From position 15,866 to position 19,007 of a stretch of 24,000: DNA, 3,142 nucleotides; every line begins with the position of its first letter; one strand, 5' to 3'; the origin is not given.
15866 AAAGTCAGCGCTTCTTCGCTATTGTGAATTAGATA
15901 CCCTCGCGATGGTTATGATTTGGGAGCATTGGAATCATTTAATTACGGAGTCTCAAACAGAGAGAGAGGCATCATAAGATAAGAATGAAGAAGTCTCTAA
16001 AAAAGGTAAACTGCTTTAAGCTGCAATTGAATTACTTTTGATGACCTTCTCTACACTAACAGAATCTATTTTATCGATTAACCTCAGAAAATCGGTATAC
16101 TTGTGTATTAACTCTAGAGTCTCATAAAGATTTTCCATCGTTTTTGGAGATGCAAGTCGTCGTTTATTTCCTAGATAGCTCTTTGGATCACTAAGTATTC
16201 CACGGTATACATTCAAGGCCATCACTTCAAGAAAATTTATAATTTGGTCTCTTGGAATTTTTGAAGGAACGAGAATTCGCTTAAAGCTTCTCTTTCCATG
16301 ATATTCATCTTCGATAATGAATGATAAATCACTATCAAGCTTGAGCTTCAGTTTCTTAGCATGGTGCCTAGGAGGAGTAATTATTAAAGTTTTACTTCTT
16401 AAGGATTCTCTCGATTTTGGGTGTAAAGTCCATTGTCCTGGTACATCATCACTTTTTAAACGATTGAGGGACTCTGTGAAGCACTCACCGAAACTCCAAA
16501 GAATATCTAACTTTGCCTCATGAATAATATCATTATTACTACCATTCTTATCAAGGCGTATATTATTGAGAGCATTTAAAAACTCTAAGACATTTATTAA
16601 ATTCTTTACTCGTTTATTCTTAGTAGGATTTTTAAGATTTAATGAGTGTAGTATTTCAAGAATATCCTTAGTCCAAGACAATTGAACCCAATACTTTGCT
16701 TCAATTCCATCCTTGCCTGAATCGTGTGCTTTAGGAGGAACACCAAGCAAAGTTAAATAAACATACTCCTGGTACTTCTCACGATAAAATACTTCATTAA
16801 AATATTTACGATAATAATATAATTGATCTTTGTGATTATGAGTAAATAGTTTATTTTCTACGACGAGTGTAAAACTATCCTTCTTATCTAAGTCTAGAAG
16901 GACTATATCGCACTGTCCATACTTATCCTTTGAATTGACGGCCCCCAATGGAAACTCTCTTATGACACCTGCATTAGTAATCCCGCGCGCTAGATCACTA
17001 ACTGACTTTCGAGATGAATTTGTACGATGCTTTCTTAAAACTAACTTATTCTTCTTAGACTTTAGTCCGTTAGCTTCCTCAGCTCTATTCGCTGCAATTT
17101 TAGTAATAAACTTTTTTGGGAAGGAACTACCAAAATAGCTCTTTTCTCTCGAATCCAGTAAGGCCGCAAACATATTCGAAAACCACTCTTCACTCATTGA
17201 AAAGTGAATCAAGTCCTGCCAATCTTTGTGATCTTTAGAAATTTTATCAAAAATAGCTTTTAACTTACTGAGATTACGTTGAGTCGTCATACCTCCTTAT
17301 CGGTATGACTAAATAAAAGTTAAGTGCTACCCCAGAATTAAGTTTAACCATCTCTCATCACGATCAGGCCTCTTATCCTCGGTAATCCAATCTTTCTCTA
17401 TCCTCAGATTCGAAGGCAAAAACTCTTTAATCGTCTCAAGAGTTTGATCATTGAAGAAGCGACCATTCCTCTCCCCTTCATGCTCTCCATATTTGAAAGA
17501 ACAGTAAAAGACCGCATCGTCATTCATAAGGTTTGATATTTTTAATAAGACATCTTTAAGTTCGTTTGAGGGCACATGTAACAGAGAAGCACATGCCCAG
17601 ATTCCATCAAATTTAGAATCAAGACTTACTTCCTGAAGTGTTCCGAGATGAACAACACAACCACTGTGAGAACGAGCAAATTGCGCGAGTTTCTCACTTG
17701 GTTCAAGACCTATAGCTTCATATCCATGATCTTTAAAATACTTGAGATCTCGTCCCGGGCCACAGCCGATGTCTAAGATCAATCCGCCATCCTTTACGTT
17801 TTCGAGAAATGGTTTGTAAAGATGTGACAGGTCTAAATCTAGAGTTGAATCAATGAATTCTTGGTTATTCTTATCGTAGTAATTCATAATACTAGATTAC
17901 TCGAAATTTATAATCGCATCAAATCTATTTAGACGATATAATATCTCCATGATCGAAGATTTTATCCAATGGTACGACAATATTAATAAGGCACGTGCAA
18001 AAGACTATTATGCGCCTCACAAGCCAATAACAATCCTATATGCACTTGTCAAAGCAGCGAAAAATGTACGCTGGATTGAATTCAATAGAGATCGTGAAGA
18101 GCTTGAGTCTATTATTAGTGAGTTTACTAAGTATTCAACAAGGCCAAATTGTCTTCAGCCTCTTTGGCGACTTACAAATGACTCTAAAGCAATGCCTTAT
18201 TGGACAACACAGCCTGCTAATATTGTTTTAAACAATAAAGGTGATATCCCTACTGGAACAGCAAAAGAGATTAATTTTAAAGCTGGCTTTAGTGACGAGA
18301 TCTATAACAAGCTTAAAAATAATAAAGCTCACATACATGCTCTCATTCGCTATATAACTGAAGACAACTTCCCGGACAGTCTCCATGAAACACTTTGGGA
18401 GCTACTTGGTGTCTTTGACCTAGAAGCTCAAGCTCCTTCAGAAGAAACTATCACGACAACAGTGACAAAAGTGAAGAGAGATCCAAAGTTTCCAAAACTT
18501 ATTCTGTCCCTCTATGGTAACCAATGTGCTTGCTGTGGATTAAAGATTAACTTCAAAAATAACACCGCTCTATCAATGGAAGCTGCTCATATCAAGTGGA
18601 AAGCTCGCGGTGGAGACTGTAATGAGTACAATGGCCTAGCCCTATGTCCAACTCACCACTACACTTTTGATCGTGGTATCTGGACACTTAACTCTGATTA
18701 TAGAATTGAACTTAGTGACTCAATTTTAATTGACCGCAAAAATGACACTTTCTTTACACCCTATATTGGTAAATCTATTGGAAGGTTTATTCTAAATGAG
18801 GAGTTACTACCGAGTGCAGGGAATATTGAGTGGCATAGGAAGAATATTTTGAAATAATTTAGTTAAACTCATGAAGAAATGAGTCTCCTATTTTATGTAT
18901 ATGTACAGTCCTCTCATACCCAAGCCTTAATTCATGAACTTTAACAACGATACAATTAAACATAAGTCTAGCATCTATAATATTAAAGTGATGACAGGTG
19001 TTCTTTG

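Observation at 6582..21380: About 15 kb nuclease-dense accessory block with defence-island architecture but no complete canonical system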

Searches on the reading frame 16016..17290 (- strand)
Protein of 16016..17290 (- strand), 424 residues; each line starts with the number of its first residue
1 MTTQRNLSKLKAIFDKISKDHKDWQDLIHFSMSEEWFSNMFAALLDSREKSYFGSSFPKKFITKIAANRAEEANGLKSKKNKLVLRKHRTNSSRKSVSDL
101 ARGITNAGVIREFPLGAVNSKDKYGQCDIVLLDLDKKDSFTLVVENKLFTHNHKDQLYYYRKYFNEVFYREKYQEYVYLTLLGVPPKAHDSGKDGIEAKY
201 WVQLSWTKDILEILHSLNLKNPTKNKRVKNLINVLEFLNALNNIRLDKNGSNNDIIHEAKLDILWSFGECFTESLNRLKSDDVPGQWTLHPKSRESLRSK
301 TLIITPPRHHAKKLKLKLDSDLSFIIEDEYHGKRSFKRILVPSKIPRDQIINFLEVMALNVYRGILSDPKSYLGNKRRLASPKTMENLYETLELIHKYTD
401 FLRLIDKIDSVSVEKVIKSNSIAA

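Call 5: search_protein_families(library=pfam, max_evalue=0.01, proteins=[window:16016-17290:-])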
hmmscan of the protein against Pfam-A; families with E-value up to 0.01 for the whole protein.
window:16016-17290:- (424 aa): 1 family
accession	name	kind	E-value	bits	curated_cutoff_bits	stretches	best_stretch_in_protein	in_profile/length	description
PF14281.12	PDDEXK_4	-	6.3e-19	69.1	22.3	1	33-220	12-166/183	PD-(D/E)XK nuclease superfamily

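Call 7: search_protein_families(library=padloc, max_evalue=0.01, proteins=[window:16016-17290:-])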
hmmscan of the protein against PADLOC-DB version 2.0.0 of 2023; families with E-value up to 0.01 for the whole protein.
window:16016-17290:- (424 aa): 6 families
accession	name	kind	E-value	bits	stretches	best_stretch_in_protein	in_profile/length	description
PDLC04972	PDC-S26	-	1.5e-15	55.4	1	130-233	106-199/397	-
PDLC04974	PDC-S26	-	2e-14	51.7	1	36-216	47-188/401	-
PDLC04980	PDC-S26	-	2.9e-12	44.7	1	36-248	46-221/389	-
PDLC04983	PDC-S26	-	8e-12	43.3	1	36-216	50-185/413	-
PDLC04977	PDC-S26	-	2.1e-09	35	1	131-233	109-199/400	-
PDLC04971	PDC-S26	-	8.1e-08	29.5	1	110-181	97-169/415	-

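Call 11: search_protein_families(library=ncbifam, max_evalue=0.01, proteins=[window:16016-17290:-])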
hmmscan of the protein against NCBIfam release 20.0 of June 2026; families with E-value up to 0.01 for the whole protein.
window:16016-17290:- (424 aa): 0 families

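Call 31: search_protein_families(library=phrogs, max_evalue=0.001, proteins=[window:16016-17290:-])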
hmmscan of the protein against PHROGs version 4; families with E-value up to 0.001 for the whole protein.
window:16016-17290:- (424 aa): 0 families

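Call 89: search_dna_similar(query=window:16016-17290:-, collection=plasmids, mode=protein, max_evalue=0.00001, max_rows=12)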
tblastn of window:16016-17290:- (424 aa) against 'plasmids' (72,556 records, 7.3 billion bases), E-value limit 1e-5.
Records with a match: 2; places in all: 2; records where one place covers at least 80% of the query: 2.
Best place of each record, by identity: <60% 2.
By first word of the organism name: Tenacibaculum 2.
By predicted mobility (MOB-suite, as given by PLSDB): non-mobilizable 2.
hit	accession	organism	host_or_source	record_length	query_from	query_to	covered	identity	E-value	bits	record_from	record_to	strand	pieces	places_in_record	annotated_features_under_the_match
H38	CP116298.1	Tenacibaculum finnmarkense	Atlantic salmon (Salmo salar ...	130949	20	362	81%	31.5%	2e-28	125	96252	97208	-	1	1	PD-(D/E)XK nuclease family protein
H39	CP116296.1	Tenacibaculum finnmarkense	Atlantic salmon (Salmo salar ...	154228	20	362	81%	31.5%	2e-28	125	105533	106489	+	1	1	PD-(D/E)XK nuclease family protein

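Call 92: get_annotated_region(hit=H38, flank=3000)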
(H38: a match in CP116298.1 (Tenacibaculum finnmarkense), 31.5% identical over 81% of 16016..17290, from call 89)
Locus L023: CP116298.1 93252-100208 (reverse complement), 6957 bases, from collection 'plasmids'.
description: Tenacibaculum finnmarkense strain 17-2576-1 plasmid unnamed1, complete sequence
organism: Tenacibaculum finnmarkense (NCBI taxid 2781243)
taxonomy: Bacteria; Bacteroidota; Flavobacteriia; Flavobacteriales; Flavobacteriaceae; Tenacibaculum; Tenacibaculum finnmarkense
host: -; source: Atlantic salmon (Salmo salar L.),Bacterial Culture; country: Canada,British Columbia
typing (MOB-suite, as given by PLSDB): non-mobilizable
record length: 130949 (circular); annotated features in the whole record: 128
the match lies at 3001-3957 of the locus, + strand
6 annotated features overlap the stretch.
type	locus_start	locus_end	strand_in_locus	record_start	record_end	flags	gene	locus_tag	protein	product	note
CDS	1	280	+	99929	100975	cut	-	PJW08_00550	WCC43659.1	HigA family addiction module antitoxin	-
CDS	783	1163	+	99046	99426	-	-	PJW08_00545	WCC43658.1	hypothetical protein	-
CDS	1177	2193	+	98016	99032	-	-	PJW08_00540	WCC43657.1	DUF4065 domain-containing protein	-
CDS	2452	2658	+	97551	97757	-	-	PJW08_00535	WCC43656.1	helix-turn-helix transcriptional regulator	-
CDS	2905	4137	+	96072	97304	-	-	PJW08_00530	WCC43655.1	PD-(D/E)XK nuclease family protein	-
CDS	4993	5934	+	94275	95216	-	-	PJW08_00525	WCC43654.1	tyrosine-type recombinase/integrase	-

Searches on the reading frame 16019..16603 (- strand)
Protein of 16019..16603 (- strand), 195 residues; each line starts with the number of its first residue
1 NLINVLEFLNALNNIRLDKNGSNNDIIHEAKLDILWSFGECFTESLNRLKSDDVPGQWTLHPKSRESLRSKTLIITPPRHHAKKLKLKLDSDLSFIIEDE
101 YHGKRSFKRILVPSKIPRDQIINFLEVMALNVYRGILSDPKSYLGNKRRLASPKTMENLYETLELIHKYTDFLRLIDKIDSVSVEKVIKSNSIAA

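Call 87: search_protein_families(library=pfam, max_evalue=1, proteins=[window:16019-16603:-])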
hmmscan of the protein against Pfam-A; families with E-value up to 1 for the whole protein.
window:16019-16603:- (195 aa): 1 family
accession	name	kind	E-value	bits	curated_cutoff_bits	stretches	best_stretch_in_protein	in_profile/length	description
PF24697.1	DUF7661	-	0.22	12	27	0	101-126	27-52/70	Domain of unknown function (DUF7661)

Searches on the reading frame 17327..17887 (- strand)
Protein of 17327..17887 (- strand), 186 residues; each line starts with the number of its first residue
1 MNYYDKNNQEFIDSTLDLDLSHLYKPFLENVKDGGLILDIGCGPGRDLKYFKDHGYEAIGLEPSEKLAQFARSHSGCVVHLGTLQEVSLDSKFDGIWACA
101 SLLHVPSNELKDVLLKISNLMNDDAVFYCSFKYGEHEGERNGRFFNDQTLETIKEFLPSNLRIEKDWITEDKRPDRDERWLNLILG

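Call 5: search_protein_families(library=pfam, max_evalue=0.01, proteins=[window:17327-17887:-])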
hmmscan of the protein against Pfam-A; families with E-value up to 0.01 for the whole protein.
window:17327-17887:- (186 aa): 6 families
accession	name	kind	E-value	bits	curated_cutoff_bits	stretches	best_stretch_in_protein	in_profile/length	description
PF13649.12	Methyltransf_25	-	2.5e-11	44.5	27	1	37-122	1-94/97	Methyltransferase domain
PF08241.18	Methyltransf_11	-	1.3e-10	42.2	21.2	1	38-128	1-94/95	Methyltransferase domain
PF13489.12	Methyltransf_23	-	2.7e-10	40.6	27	1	18-130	7-117/164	Methyltransferase domain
PF08242.18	Methyltransf_12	-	4.9e-10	40.5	30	1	38-127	1-98/98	Methyltransferase domain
PF13847.12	Methyltransf_31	-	0.00012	22.2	27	1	33-128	3-108/145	Methyltransferase domain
PF07021.18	MetW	-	0.00026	21.1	21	1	27-67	7-48/193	Methionine biosynthesis protein MetW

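Call 7: search_protein_families(library=padloc, max_evalue=0.01, proteins=[window:17327-17887:-])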
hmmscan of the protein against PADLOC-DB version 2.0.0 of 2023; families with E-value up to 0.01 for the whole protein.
window:17327-17887:- (186 aa): 2 families
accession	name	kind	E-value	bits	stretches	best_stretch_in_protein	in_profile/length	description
PDLC04134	mad2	-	4.3e-16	56.8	1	28-160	287-416/492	mads_2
PDLC03309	MTase_II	-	0.0062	13.5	1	25-72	292-340/353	Type II methyltransferase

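Call 11: search_protein_families(library=ncbifam, max_evalue=0.01, proteins=[window:17327-17887:-])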
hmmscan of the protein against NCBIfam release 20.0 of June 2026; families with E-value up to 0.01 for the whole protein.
window:17327-17887:- (186 aa): 10 families
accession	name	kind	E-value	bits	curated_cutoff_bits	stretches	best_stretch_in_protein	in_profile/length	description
NF045667.1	MTase_DVU1556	equivalog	6.2e-09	35.6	155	1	30-128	19-118/213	DVU_1556 family methyltransferase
TIGR02021.1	BchM-ChlM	equivalog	2.2e-05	24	158.9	1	32-127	53-153/218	magnesium protoporphyrin IX methyltransferase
NF008686.0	PRK11705.1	equivalog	4.7e-05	22.6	400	1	31-128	165-264/383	cyclopropane fatty acyl phospholipid synthase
NF043040.1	corrin_prot_MT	hypoth_equivalog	6.3e-05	22.5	180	1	20-124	27-142/216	corrinoid protein-associated methyltransferase CpaM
TIGR04096.1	dnd_rel_methyl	subfamily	0.00034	19.5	150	1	35-65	31-61/478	DNA phosphorothioation-associated putative methyltransferase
TIGR02081.1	metW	equivalog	0.0022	17.6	189.5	1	28-84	8-64/194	methionine biosynthesis protein MetW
NF008992.0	PRK12335.1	equivalog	0.0025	17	303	1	32-113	121-207/289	SAM-dependent methyltransferase TehB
TIGR01983.1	UbiG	equivalog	0.0045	16.3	102.95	1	33-128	49-150/228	bifunctional 2-polyprenyl-6-hydroxyphenol methylase/3-demethylubiquinol 3-O-methyltransferase UbiG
TIGR02072.1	BioC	equivalog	0.0053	16.6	184.95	1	36-130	37-133/244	malonyl-ACP O-methyltransferase BioC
NF007610.0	PRK10258.1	equivalog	0.0058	16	342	1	36-98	45-109/251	malonyl-ACP O-methyltransferase BioC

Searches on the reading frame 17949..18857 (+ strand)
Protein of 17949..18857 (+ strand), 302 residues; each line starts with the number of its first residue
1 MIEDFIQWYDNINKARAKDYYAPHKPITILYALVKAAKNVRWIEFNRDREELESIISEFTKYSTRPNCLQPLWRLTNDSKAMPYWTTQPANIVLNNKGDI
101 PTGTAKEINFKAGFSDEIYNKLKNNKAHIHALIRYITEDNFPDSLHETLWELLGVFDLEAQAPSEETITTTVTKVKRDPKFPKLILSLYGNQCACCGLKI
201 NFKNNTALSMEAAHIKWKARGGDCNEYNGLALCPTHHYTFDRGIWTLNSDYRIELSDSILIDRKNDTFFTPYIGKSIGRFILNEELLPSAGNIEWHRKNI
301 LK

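Call 6: search_protein_families(library=pfam, max_evalue=0.01, proteins=[window:17949-18857:+])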
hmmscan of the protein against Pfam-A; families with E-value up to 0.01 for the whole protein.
window:17949-18857:+ (302 aa): 1 family
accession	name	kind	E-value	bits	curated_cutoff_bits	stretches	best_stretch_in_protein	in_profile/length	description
PF13391.12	HNH_2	-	6.4e-08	32.8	21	1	193-248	1-66/66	HNH endonuclease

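Call 8: search_protein_families(library=padloc, max_evalue=0.01, proteins=[window:17949-18857:+])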
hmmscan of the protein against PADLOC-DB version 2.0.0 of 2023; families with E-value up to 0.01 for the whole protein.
window:17949-18857:+ (302 aa): 3 families
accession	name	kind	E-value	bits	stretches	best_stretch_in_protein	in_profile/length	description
PDLC04132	HNH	-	4.4e-14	50.3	1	164-301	141-272/286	-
PDLC03546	HNH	-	2.2e-07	28.2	1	162-301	144-277/282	Type II restriction enzyme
PDLC03662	mREase_IV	-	0.0033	14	0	12-126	104-218/560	Type IV methyl-directed restriction enzyme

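Call 11: search_protein_families(library=ncbifam, max_evalue=0.01, proteins=[window:17949-18857:+])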
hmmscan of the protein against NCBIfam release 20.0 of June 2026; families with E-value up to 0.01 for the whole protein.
window:17949-18857:+ (302 aa): 1 family
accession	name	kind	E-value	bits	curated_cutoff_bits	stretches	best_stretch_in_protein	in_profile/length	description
NF045808.1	PT-DNA_restrict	exception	1e-53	182.3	180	1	7-302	5-284/284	phosphorothioated DNA-binding restriction endonuclease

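Call 42: search_solved_structures(query=window:17949-18857:+, max_evalue=0.01, show_alignments=2)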
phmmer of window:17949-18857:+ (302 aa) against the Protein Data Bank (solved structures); distinct sequences matched with E-value up to 0.01: 2.
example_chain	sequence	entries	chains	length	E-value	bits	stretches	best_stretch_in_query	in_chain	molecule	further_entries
6ghs_A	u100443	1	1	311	1.7e-05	27.3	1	161-253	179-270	TagI restriction endonuclease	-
5zmm_A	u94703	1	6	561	0.0031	19.9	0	12-125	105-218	Uncharacterized protein McrA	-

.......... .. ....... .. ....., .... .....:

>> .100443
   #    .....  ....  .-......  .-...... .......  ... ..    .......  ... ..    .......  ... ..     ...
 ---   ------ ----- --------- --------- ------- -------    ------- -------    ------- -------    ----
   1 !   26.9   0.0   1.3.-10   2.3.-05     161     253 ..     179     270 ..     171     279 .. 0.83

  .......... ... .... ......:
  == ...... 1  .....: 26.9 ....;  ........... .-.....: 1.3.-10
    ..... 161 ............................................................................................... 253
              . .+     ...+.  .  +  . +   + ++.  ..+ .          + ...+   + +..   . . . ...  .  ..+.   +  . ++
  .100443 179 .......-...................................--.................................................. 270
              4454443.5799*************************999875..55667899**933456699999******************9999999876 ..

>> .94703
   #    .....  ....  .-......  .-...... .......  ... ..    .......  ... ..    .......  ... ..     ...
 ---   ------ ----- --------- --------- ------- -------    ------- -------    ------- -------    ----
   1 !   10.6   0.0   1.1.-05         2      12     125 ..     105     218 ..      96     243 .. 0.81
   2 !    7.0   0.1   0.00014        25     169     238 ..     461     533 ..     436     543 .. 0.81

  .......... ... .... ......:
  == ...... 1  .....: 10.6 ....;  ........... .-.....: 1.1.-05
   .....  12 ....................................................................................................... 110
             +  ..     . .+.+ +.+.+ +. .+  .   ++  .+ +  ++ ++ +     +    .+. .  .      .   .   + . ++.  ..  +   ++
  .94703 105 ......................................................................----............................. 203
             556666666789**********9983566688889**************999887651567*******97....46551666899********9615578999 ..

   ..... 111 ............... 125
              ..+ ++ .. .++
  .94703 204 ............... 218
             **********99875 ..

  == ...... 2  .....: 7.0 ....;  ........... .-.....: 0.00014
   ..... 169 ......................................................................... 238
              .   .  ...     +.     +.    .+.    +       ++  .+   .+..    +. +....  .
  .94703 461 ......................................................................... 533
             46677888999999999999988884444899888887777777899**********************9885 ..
